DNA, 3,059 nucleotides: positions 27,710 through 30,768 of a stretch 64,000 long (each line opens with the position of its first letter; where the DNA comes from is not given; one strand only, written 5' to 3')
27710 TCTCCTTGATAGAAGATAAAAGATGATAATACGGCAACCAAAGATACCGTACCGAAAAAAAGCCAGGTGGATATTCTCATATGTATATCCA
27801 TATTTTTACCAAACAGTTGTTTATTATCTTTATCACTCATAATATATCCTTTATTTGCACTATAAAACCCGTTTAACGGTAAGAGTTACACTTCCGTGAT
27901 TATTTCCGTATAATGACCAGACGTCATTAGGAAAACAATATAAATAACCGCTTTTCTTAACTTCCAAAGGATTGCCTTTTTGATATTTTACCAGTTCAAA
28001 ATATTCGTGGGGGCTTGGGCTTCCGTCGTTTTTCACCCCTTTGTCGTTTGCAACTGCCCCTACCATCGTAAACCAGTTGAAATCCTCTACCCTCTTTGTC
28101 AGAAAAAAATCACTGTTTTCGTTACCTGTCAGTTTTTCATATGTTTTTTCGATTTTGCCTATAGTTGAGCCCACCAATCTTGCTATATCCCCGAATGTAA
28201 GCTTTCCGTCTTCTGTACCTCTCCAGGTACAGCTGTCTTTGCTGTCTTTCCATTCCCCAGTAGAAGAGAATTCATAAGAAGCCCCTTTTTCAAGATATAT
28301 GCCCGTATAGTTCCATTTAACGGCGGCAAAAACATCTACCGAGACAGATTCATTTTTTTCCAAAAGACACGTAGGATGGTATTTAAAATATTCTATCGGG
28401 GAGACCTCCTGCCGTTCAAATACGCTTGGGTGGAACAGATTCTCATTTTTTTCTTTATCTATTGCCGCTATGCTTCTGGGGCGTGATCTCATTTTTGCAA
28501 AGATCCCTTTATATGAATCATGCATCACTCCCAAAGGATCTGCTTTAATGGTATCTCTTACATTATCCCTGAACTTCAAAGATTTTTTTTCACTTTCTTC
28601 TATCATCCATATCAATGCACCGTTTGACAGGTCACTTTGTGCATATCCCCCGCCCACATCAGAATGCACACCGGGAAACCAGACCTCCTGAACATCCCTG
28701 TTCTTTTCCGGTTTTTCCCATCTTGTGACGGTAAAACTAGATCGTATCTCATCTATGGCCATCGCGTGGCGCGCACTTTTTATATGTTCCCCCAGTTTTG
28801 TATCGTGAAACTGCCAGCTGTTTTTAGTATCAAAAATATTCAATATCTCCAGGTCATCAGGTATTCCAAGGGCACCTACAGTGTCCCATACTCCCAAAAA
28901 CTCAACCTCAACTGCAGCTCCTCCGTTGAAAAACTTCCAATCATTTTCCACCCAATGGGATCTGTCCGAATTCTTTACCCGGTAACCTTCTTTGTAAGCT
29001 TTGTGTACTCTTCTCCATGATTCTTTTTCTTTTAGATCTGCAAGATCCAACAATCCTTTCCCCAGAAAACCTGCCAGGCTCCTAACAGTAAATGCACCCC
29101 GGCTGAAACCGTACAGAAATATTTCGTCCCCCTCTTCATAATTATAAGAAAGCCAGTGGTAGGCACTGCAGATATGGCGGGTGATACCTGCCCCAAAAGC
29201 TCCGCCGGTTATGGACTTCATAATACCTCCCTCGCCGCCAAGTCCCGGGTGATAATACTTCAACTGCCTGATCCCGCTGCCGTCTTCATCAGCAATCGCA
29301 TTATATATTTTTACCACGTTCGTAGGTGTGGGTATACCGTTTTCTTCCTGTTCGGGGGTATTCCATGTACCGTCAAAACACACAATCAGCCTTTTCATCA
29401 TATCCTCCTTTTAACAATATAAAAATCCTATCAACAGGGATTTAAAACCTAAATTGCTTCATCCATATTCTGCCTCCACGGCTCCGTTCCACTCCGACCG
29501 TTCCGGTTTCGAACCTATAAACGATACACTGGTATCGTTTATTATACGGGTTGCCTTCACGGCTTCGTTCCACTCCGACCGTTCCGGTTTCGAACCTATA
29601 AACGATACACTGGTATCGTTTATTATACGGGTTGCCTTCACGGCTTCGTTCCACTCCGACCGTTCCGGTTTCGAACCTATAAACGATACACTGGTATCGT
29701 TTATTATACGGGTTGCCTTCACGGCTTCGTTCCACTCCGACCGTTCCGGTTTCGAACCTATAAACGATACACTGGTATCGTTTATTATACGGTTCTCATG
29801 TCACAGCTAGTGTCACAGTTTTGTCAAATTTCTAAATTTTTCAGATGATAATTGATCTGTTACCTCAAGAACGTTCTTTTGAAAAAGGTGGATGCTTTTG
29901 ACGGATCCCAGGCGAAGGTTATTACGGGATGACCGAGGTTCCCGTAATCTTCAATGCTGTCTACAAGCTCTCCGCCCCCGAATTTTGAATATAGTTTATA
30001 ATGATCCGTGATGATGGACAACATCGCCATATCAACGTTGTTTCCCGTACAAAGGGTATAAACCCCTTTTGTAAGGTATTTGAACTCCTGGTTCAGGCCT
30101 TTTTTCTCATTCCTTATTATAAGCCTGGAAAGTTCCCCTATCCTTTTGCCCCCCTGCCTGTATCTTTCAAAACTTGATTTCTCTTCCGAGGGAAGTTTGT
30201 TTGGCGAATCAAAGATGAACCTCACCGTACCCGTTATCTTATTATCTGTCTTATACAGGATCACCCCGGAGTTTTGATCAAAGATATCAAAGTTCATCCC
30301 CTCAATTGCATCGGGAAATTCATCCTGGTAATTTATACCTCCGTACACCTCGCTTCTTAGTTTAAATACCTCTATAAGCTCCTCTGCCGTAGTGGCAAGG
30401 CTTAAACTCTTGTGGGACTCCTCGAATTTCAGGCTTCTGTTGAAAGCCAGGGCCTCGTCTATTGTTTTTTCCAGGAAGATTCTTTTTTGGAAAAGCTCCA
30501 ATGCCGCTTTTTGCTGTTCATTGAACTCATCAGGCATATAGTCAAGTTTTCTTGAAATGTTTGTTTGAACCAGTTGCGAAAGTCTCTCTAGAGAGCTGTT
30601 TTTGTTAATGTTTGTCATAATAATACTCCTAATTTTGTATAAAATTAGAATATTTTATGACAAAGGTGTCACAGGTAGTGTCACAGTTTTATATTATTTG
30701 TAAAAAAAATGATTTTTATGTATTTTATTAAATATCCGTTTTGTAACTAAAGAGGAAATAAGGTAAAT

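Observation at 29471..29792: Four near-identical 81-bp tandem repeats, each with a 26-bp perfect palindrome, between the regulatory boxes and the lipase operon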

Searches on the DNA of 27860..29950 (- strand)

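Call 5: search_rna_families(source=window, start=29300, end=29950, threshold=evalue, max_evalue=10, show_alignments=3)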
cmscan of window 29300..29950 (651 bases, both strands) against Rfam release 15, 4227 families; matches with E-value up to 10: 7.
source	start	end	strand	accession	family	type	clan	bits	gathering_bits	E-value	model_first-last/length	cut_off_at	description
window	29339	29379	-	RF01369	CRISPR-DR56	Gene; CRISPR;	-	20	35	0.33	1-37/37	no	CRISPR RNA direct repeat element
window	29595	29705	-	RF03815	mir-3051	Gene; miRNA;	-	16.7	100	7.4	1-77/77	no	mir-3051 microRNA precursor family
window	29396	29460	-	RF03036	osmY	Gene; sRNA;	-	15.6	46.9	0.7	1-72/72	no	osmY RNA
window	29780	29884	+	RF01207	snR73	Gene; snRNA; snoRNA; CD-box;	CL00056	14.6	37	9.7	1-103/103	no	Small nucleolar RNA snR73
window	29695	29769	-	RF01807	GIR1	Gene; ribozyme;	-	12.6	100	2.2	1-201/201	no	GIR1 branching ribozyme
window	29614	29688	-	RF01807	GIR1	Gene; ribozyme;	-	12.6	100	2.2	1-201/201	no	GIR1 branching ribozyme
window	29786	29829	-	RF03012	Mu-gpT-DE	Gene; sRNA;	-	12.6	49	6.3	1-53/53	no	Mu-gpT-DE RNA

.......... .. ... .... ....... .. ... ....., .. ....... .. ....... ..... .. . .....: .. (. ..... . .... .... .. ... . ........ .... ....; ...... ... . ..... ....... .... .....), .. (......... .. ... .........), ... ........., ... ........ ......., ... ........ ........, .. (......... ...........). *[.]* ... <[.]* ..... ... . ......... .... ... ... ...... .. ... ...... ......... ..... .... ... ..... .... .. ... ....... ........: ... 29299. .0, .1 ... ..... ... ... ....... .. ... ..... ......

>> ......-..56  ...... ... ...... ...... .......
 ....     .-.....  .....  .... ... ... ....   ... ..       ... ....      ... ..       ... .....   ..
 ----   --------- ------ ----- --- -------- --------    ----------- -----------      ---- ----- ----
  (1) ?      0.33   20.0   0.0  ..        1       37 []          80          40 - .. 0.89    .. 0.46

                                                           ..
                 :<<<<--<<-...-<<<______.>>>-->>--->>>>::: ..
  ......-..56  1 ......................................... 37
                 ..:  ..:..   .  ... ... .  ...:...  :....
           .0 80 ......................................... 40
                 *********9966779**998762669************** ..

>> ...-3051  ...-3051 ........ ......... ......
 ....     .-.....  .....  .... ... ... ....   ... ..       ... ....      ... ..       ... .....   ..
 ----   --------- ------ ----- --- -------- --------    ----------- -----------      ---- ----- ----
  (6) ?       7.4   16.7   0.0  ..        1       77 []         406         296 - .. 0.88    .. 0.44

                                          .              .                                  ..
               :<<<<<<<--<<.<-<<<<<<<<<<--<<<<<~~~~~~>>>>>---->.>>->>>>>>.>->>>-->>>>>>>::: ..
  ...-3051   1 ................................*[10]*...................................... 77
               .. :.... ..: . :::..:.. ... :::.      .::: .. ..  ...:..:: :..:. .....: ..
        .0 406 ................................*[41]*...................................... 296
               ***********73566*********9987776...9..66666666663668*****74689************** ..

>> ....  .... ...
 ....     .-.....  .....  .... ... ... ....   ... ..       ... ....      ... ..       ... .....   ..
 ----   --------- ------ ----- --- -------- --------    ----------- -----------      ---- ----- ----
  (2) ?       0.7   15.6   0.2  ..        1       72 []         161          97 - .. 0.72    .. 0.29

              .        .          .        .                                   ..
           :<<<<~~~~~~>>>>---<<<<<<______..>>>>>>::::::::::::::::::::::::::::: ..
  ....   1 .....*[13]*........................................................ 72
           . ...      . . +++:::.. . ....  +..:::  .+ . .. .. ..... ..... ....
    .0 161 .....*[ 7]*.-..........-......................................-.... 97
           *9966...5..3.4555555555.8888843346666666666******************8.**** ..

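Call 50: search_rna_families(source=L001, start=4550, end=5050, threshold=evalue, max_evalue=5)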
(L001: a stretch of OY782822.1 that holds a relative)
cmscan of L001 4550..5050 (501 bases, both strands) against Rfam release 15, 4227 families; matches with E-value up to 5: 3.
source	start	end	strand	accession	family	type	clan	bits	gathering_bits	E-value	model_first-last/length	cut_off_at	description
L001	4828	4892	+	RF04021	mir-3492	Gene; miRNA;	-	17.5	44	0.87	1-79/79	no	mir-3492 microRNA precursor family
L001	4939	5006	+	RF03036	osmY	Gene; sRNA;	-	13.1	46.9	2.7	1-72/72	no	osmY RNA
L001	4606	4649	+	RF03012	Mu-gpT-DE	Gene; sRNA;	-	12.6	49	4.8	1-53/53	no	Mu-gpT-DE RNA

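Call 82: build_rna_model(alignment_id=A2, structure=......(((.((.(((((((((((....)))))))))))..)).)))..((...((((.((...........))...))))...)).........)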
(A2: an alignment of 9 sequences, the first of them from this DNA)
Model R1 built from alignment A2 (9 sequences, 95 columns); structure: as given.
model positions 89; base pairs 24; branch points 1; effective number of sequences 2.61; information 0.64 bits per position. Calibrated on 0.2 Mb of random sequence (short: E-values are rough).
structure used (alignment columns):
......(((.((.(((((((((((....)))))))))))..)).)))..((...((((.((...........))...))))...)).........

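Call 83: search_with_rna_model(model_id=R1, sources=[window, L001, L002, L012, L017, L019, L025, L041, L050, L053, L047, L056, L062, L075, L091, L098, L020, L010, L003], max_evalue=1)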
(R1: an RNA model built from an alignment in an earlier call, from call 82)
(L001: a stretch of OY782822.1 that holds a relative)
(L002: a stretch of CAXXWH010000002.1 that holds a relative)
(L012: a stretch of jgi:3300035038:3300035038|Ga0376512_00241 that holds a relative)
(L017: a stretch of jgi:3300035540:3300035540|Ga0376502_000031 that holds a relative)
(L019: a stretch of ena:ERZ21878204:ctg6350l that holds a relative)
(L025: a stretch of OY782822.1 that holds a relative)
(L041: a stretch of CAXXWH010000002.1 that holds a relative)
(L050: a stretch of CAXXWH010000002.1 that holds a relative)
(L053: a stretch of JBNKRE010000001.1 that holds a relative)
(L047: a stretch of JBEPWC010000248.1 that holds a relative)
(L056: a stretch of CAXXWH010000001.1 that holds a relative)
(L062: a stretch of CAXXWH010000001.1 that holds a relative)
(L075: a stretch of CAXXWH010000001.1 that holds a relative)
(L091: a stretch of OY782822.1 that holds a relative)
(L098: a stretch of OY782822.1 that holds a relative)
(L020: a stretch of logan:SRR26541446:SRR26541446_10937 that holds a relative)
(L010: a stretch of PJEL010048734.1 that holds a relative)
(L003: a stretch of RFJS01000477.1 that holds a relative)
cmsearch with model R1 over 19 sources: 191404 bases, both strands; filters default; matches with E-value up to 1: 20.
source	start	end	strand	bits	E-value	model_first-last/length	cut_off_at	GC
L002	4620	4708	+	104.1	3.2e-19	1-89/89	no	0.52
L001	4637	4725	+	104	3.3e-19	1-89/89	no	0.48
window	29710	29798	-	103.7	3.9e-19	1-89/89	no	0.48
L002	4782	4870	+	102.9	5.7e-19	1-89/89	no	0.53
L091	472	560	+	101.8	9.6e-19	1-89/89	no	0.43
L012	3844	3932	+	101.5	1.2e-18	1-89/89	no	0.51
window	29548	29636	-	100.4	1.9e-18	1-89/89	no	0.51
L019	2421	2508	+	95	2.6e-17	1-89/89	no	0.49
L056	3983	4067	+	94.2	3.8e-17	1-89/89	no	0.39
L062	3726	3814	-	93.8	4.7e-17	1-89/89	no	0.36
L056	4141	4229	+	75.2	3.5e-13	1-89/89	no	0.36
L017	2129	2241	+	61.9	2.2e-10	1-89/89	no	0.47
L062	3610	3695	-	45.4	6.3e-07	1-89/89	no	0.23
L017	2388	2435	+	35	9e-05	1-89/89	no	0.54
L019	2434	2459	-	26.1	0.0066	14-39/89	no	0.31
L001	4798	4896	+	24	0.018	1-89/89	no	0.4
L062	3776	3801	+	17.9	0.34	14-39/89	no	0.15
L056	3996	4021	-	17.3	0.46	14-39/89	no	0.19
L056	4075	4100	-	17.3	0.46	14-39/89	no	0.19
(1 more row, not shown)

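Call 91: search_dna_similar(query=window:29402-29860:-, collection=plasmids, mode=distant, max_evalue=0.001, max_rows=10)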
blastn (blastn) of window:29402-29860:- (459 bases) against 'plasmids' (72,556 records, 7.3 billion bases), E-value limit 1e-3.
No match.

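Call 92: search_dna_similar(query=window:29402-29860:-, collection=phages, mode=distant, max_evalue=0.001, max_rows=10)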
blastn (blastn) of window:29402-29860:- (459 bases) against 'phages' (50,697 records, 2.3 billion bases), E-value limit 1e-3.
No match.

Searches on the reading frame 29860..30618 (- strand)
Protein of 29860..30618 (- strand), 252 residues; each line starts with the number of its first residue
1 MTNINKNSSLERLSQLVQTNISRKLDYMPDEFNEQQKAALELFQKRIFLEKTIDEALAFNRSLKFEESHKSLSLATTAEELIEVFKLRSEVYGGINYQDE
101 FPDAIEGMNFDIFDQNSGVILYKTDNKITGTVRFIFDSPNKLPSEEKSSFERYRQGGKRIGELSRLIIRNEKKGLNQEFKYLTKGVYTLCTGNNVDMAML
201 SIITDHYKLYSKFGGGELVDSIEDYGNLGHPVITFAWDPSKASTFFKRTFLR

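Call 10: search_protein_families(library=pfam, proteins=[window:29860-30618:-], max_evalue=0.01)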
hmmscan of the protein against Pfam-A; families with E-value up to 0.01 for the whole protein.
window:29860-30618:- (252 aa): 3 families
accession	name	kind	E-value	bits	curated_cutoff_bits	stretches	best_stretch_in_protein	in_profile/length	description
PF21926.2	FeeM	-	7.3e-18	65.3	27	1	83-236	1-156/158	N-acyl amino acid synthase FeeM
PF00765.23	Autoind_synth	-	0.0011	19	24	1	80-136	9-65/183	Autoinducer synthase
PF13444.12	Acetyltransf_5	-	0.0079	17.3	22.4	0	97-171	10-90/102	Acetyltransferase (GNAT) domain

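Call 11: search_protein_families(library=ncbifam, proteins=[window:29860-30618:-], max_evalue=0.01)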
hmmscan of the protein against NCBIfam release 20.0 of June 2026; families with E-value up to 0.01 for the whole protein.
window:29860-30618:- (252 aa): 1 family
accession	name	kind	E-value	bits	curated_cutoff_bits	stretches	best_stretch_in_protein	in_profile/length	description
TIGR03694.1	exosort_acyl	subfamily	8.9e-07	28.6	111.95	1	71-171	9-122/241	PEP-CTERM/exosortase system-associated acyltransferase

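Call 16: find_encoding_contigs(protein=window:29860-30618:-, flank=4000, max_places=10)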
Protein window:29860-30618:- (252 aa): no gene with exactly this product is on record in the collection.
